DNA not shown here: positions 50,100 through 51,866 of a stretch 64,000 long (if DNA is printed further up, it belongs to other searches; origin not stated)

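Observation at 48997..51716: Two unassigned fold-type-II PLP enzymes occupy the operon core where the canonical cluster has YgeX; no carbamate kinase is present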

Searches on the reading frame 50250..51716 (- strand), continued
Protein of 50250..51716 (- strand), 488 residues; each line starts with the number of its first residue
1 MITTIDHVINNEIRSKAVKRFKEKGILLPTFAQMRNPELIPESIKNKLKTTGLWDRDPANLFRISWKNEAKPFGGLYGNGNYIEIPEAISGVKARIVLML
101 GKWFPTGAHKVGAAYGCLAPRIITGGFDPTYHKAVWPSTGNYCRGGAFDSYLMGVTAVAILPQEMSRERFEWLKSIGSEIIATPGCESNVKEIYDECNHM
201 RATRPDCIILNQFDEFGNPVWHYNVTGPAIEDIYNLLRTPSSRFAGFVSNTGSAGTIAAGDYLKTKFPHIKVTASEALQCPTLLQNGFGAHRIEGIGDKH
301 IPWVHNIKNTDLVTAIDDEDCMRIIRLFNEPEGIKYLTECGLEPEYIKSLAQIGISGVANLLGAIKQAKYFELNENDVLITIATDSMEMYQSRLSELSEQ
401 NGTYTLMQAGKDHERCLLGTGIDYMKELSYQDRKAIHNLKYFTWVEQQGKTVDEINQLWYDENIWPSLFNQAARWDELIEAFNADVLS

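Call 86: search_protein_families(library=pfam, proteins=[L155:616-1962:+, L155:2027-3589:+, L155:3591-4724:+, L155:4724-5692:+, L155:6970-7935:+, L155:9457-10041:+, L155:11473-13068:+, L155:13014-13655:+, L155:13652-15049:+, L155:15095-16303:+], max_evalue=0.0001)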
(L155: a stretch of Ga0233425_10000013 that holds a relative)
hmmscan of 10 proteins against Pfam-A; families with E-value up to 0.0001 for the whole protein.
L155:616-1962:+ (448 aa): 1 family
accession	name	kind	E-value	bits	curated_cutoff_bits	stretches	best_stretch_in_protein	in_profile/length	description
PF02608.20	Bmp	-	1.5e-37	129.7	24.1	1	94-304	3-214/301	ABC transporter substrate-binding protein PnrA-like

L155:2027-3589:+ (520 aa): 2 families
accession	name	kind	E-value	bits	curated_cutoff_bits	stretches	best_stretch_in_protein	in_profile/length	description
PF00005.33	ABC_tran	-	1.2e-53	181.8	25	2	34-180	3-137/137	ABC transporter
PF13304.12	AAA_21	-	2.5e-08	34.8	27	0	149-211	235-300/304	AAA domain, putative AbiEii toxin, Type IV TA system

L155:3591-4724:+ (377 aa): 1 family
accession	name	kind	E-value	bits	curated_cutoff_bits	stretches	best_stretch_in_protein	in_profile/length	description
PF02653.21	BPD_transp_2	-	3.4e-42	144.9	26.8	1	78-357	3-267/269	Branched-chain amino acid transport system / permease component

L155:4724-5692:+ (322 aa): 1 family
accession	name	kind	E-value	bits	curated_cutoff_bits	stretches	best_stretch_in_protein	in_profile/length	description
PF02653.21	BPD_transp_2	-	3.1e-33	115.5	26.8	1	9-260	4-251/269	Branched-chain amino acid transport system / permease component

L155:6970-7935:+ (321 aa): 1 family
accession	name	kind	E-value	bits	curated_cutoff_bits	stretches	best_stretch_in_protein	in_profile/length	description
PF00535.33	Glycos_transf_2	-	4.6e-33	114.9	23.3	1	8-168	1-164/168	Glycosyl transferase family 2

L155:9457-10041:+ (194 aa): 0 families

L155:11473-13068:+ (531 aa): 0 families

L155:13014-13655:+ (213 aa): 0 families

L155:13652-15049:+ (465 aa): 0 families

L155:15095-16303:+ (402 aa): 0 families

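Call 92: search_protein_families(library=ncbifam, proteins=[L155:9457-10041:+, L155:11473-13068:+, L155:13014-13655:+, L155:13652-15049:+, L155:15095-16303:+, L155:16303-17413:+, L155:6970-7935:+, L155:10001-11473:+, L113:3618-4598:+, L155:5714-6970:+], max_evalue=1e-8)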
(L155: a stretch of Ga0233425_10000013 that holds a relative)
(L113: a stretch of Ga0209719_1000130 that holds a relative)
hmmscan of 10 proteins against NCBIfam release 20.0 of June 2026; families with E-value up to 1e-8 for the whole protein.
L155:9457-10041:+ (194 aa): 0 families

L155:11473-13068:+ (531 aa): 0 families

L155:13014-13655:+ (213 aa): 0 families

L155:13652-15049:+ (465 aa): 0 families

L155:15095-16303:+ (402 aa): 0 families

L155:16303-17413:+ (370 aa): 21 families
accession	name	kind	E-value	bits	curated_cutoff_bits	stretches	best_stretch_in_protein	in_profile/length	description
TIGR00475.1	selB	equivalog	3.2e-90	303.5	242.25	1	5-365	2-344/581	selenocysteine-specific translation elongation factor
NF000766.0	PRK00049.1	subfamily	6e-52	176.8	449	1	5-357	14-394/396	elongation factor Tu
NF009373.0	PRK12736.1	subfamily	2.2e-51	174.9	452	1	5-358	14-393/394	elongation factor Tu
NF009372.0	PRK12735.1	subfamily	5.1e-50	170.4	479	1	5-357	14-394/396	elongation factor Tu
TIGR00485.1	EF-Tu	equivalog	7.4e-47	159.9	522.4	1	5-357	14-392/394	elongation factor Tu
NF003077.0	PRK04000.1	equivalog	1.6e-45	156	315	2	55-342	86-396/412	translation initiation factor IF-2 subunit gamma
TIGR03680.1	eif2g_arch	equivalog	2.7e-44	152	514.5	2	55-342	82-392/407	translation initiation factor IF-2 subunit gamma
NF008969.0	PRK12317.1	subfamily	1.2e-42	146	502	1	29-264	61-310/426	elongation factor 1-alpha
TIGR00483.1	EF-1_alpha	equivalog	4.9e-34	117.5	540.1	1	29-265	61-312/427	translation elongation factor EF-1 subunit alpha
NF004035.0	PRK05506.1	subfamily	8.9e-24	83.7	715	1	29-266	80-325/632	bifunctional sulfate adenylyltransferase subunit 1/adenylylsulfate kinase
TIGR02034.1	CysN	subfamily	8.9e-23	81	336.1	1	29-273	56-309/406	sulfate adenylyltransferase, large subunit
NF003478.0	PRK05124.1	equivalog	5.3e-20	71.4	590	1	31-266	85-328/475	sulfate adenylyltransferase subunit CysN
TIGR00487.1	IF-2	equivalog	1.2e-18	67.2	424.4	1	5-245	89-325/587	translation initiation factor IF-2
NF009381.0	PRK12740.1-5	subfamily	2.7e-13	49.2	583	1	5-118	35-137/692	elongation factor G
TIGR00231.1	small_GTP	domain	1.6e-11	44.3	42.5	1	4-162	4-159/164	GTP-binding protein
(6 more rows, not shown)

L155:6970-7935:+ (321 aa): 8 families
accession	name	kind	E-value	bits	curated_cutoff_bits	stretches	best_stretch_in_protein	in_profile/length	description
NF047588.1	GlcsyltransPgfSStrep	equivalog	3.9e-81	272.6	500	1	6-307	2-304/308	glycosyltransferase PgfS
NF007986.1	PRK10714.1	equivalog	2e-57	194.6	529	1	5-306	6-309/316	undecaprenyl-phosphate 4-deoxy-4-formamido-L-arabinose transferase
NF007482.0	PRK10073.1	equivalog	8.8e-15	54.5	423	1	3-103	4-100/334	glycosyltransferase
NF047683.1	TeichurnBiosyTuaG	equivalog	1.9e-14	53.9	400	1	6-101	7-99/252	teichuronic acid biosynthesis protein TuaG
TIGR03937.1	PgaC_IcaA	equivalog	1.1e-12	47.7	422.3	1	6-99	46-136/407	poly-beta-1,6-N-acetyl-D-glucosamine synthase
NF041875.1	EPS_EpsD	equivalog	1.6e-11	44.2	370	1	8-120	2-111/325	exopolysaccharide biosynthesis glycosyltransferase EpsD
TIGR04283.1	glyco_like_mftF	equivalog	3.8e-10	39.7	182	1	8-140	2-124/221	TIGR04283 family arsenosugar biosynthesis glycosyltransferase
NF050050.1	ProtGlycPglI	equivalog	9e-10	38.4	500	1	6-122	3-117/306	GalNAc(5)-diNAcBac-PP-undecaprenol beta-1,3-glucosyltransferase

L155:10001-11473:+ (490 aa): 39 families (the best 25 are shown)
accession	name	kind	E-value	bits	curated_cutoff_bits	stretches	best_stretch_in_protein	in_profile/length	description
TIGR02033.1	D-hydantoinase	equivalog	9.1e-156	519.3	393.25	1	21-483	2-454/454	dihydropyrimidinase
NF009941.0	PRK13404.1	subfamily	2.8e-143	478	647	1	17-486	3-464/478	dihydropyrimidinase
NF004839.0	PRK06189.1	equivalog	9.1e-72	242.1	631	1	18-472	3-436/451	allantoinase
TIGR03178.1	allantoinase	equivalog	1.6e-71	241.4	357.85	1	19-477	1-436/441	allantoinase AllB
NF058539.1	ergo_uti2_ErtD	equivalog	3.3e-62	210.8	650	1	18-484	2-448/449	hydantoin-5-propionate amidohydrolase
NF006559.0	PRK09060.1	equivalog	8.7e-60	202.3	482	1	17-477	4-433/444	dihydroorotase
NF002668.0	PRK02382.1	equivalog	2.9e-59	200.9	452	1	27-483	7-428/436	dihydroorotase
NF005751.0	PRK07575.1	equivalog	2.3e-57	194.4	529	1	21-472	6-426/440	dihydroorotase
TIGR00857.1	pyrC_multi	subfamily_domain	9.1e-57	192.9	279.05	1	34-468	4-411/412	dihydroorotase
NF005960.0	PRK08044.1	equivalog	6.6e-54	183.3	688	1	18-481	3-448/453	allantoinase AllB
NF058538.1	ergo_util_ErtD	equivalog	2.9e-49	168.1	600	1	19-482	2-445/446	hydantoin-5-propionate amidohydrolase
NF006837.0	PRK09357.1-2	equivalog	2.3e-46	158.3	575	1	18-467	1-423/428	dihydroorotase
NF006688.0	PRK09236.1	equivalog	1.2e-44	152.9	535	1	20-473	4-433/444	dihydroorotase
NF006836.0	PRK09357.1-1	equivalog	1.1e-43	149.6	538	1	22-470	6-428/432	dihydroorotase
NF006839.0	PRK09357.1-4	equivalog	5.5e-40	137.2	576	1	21-431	3-386/422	dihydroorotase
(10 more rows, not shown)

L113:3618-4598:+ (326 aa): 16 families
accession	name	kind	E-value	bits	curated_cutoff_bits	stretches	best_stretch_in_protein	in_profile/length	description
NF001986.0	PRK00779.1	subfamily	3.8e-74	249.6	306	1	5-325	3-304/307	ornithine carbamoyltransferase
NF003384.0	PRK04523.1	equivalog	3.1e-71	240.1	288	1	9-323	5-331/336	N-acetylornithine carbamoyltransferase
TIGR00658.1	orni_carb_tr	equivalog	6.6e-71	239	280.85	1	8-325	1-303/304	ornithine carbamoyltransferase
NF005538.0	PRK07200.1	equivalog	2.7e-59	201.2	453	1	4-311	18-362/396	knotted carbamoyltransferase YgeW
TIGR04384.1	putr_carbamoyl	exception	1.4e-58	198.6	500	1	9-323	1-305/330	putrescine carbamoyltransferase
TIGR03316.1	ygeW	equivalog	6.1e-57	193.3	500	1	7-315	18-363/391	knotted carbamoyltransferase YgeW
NF003286.0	PRK04284.1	subfamily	6.4e-52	176.7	515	1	3-290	2-278/332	ornithine carbamoyltransferase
NF011380.0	PRK14805.1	equivalog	7.1e-48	163.2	421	1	9-323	3-298/302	ornithine carbamoyltransferase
NF002470.0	PRK01713.1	equivalog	9.7e-38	130.4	545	1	1-291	1-280/334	ornithine carbamoyltransferase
TIGR00670.1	asp_carb_tr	equivalog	5.1e-37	127.6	236.95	1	8-325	1-303/304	aspartate carbamoyltransferase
NF002032.1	PRK00856.1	equivalog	7.4e-37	127.1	263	1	9-324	2-296/297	aspartate carbamoyltransferase catalytic subunit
NF011379.0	PRK14804.1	equivalog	4.5e-35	121.3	373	1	8-321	7-305/311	ornithine carbamoyltransferase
NF009213.0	PRK12562.1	subfamily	2.1e-33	116.1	559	1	9-288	8-277/334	ornithine carbamoyltransferase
NF006046.0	PRK08192.1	equivalog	5.8e-22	78.4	512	1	4-325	3-317/339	aspartate carbamoyltransferase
NF008853.0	PRK11891.1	equivalog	3.6e-21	75.3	560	1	9-321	90-394/430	aspartate carbamoyltransferase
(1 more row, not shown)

L155:5714-6970:+ (418 aa): 36 families (the best 25 are shown)
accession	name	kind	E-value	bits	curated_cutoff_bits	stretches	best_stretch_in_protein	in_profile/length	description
NF006050.0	PRK08197.1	equivalog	7.8e-82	275.2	303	1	5-394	3-387/406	threonine synthase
NF004170.0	PRK05638.1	equivalog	1.3e-63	215.1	421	1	12-391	3-358/442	threonine synthase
TIGR00260.1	thrC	equivalog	2.1e-53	181.7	167.1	1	63-391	2-338/340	threonine synthase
NF004996.0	PRK06381.1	equivalog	6.1e-50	170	266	1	84-386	13-316/319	threonine synthase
NF006205.0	PRK08329.1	equivalog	8.3e-48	163.1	358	1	12-390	3-345/347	threonine synthase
NF005035.0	PRK06450.1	equivalog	3.2e-44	151.2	301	1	111-390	74-336/338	threonine synthase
NF006094.0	PRK08246.1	subfamily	3.4e-32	112.1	331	1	87-383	24-298/310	serine/threonine dehydratase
TIGR01127.1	ilvA_1Cterm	equivalog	4.7e-29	101.5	378.75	1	87-382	1-279/380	threonine ammonia-lyase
NF006390.0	PRK08639.1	equivalog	6.2e-29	101.2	421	1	86-387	25-313/418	threonine ammonia-lyase IlvA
TIGR01124.1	ilvA_2Cterm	equivalog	1.3e-27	96.5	411.3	1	84-388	15-305/499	threonine ammonia-lyase, biosynthetic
NF006674.0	PRK09224.1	subfamily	2.1e-26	92.7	577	1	83-387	22-312/508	threonine ammonia-lyase IlvA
NF009130.0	PRK12483.1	subfamily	1.9e-25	89.5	801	1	82-387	33-324/521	threonine ammonia-lyase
NF005292.0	PRK06815.1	equivalog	1.8e-23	83.1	371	1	87-369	22-291/320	threonine/serine dehydratase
NF004771.0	PRK06110.1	equivalog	8.2e-23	81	317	1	87-370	22-291/323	threonine dehydratase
NF005600.0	PRK07334.1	equivalog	1.4e-22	79.9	496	1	87-366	29-292/408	threonine ammonia-lyase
NF006058.0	PRK08206.1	equivalog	1e-20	73.7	276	1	132-349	114-330/402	diaminopropionate ammonia-lyase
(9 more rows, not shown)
